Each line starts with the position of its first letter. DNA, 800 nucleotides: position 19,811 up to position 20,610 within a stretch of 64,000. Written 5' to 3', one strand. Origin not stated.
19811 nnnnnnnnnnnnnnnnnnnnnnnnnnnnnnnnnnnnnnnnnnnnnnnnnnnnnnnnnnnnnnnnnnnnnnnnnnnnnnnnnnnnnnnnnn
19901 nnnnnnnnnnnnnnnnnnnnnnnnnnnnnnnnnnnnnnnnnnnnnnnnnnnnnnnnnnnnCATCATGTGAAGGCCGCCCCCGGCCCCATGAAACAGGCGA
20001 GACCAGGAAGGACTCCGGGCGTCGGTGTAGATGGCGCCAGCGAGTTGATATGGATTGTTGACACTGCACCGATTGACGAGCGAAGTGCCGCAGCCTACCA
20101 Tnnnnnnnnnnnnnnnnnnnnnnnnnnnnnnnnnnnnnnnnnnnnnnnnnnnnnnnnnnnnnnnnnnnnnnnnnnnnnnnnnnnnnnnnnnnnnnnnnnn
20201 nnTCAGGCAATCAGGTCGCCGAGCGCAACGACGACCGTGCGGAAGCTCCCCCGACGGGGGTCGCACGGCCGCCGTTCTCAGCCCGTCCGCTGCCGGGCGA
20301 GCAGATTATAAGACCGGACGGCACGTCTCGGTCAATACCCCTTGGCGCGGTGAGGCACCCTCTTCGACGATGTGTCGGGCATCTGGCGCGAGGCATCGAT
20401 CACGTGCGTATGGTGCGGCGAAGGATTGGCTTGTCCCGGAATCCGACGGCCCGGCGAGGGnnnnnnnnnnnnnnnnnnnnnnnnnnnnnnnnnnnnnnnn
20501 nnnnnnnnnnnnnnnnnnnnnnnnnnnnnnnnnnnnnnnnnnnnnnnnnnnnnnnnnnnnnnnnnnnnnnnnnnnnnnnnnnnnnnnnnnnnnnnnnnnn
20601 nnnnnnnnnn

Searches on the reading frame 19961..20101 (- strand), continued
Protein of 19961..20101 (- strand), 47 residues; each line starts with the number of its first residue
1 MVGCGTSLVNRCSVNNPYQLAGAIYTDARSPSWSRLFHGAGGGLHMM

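Call 55: find_encoding_contigs(protein=P0002, flank=5000, max_places=4)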
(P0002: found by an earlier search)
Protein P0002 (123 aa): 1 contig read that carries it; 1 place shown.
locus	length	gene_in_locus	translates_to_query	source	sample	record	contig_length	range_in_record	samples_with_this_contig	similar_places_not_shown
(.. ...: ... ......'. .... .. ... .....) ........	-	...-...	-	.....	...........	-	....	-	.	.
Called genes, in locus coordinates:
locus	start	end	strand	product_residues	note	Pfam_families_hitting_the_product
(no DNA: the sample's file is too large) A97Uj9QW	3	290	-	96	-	?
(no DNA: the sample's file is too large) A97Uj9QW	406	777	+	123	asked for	-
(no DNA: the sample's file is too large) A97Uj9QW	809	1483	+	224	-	-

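Call 60: search_protein_families(library=ncbifam, max_evalue=1, proteins=[window:19961-20101:-])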
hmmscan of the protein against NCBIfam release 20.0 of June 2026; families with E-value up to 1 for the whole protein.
seq(47 aa): 0 families

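Call 61: search_protein_families(library=pfam, max_evalue=1, proteins=[window:19961-20101:-])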
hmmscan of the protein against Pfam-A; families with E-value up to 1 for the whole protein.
seq(47 aa): 0 families

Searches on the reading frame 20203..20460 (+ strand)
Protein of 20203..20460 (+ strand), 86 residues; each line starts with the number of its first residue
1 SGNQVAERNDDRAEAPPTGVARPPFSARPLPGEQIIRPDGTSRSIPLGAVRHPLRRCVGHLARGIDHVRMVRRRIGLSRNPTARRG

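Call 32: search_protein_families(library=pfam, max_evalue=1, proteins=[window:20203-20460:+])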
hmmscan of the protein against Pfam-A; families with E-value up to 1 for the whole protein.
window:20203-20460:+ (86 aa): 1 family
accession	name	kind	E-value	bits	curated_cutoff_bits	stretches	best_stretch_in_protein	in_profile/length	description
PF21789.3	TNP-like_RNaseH_C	-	0.22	12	24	1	69-84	13-28/35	TNP-like, RNase H C-terminal domain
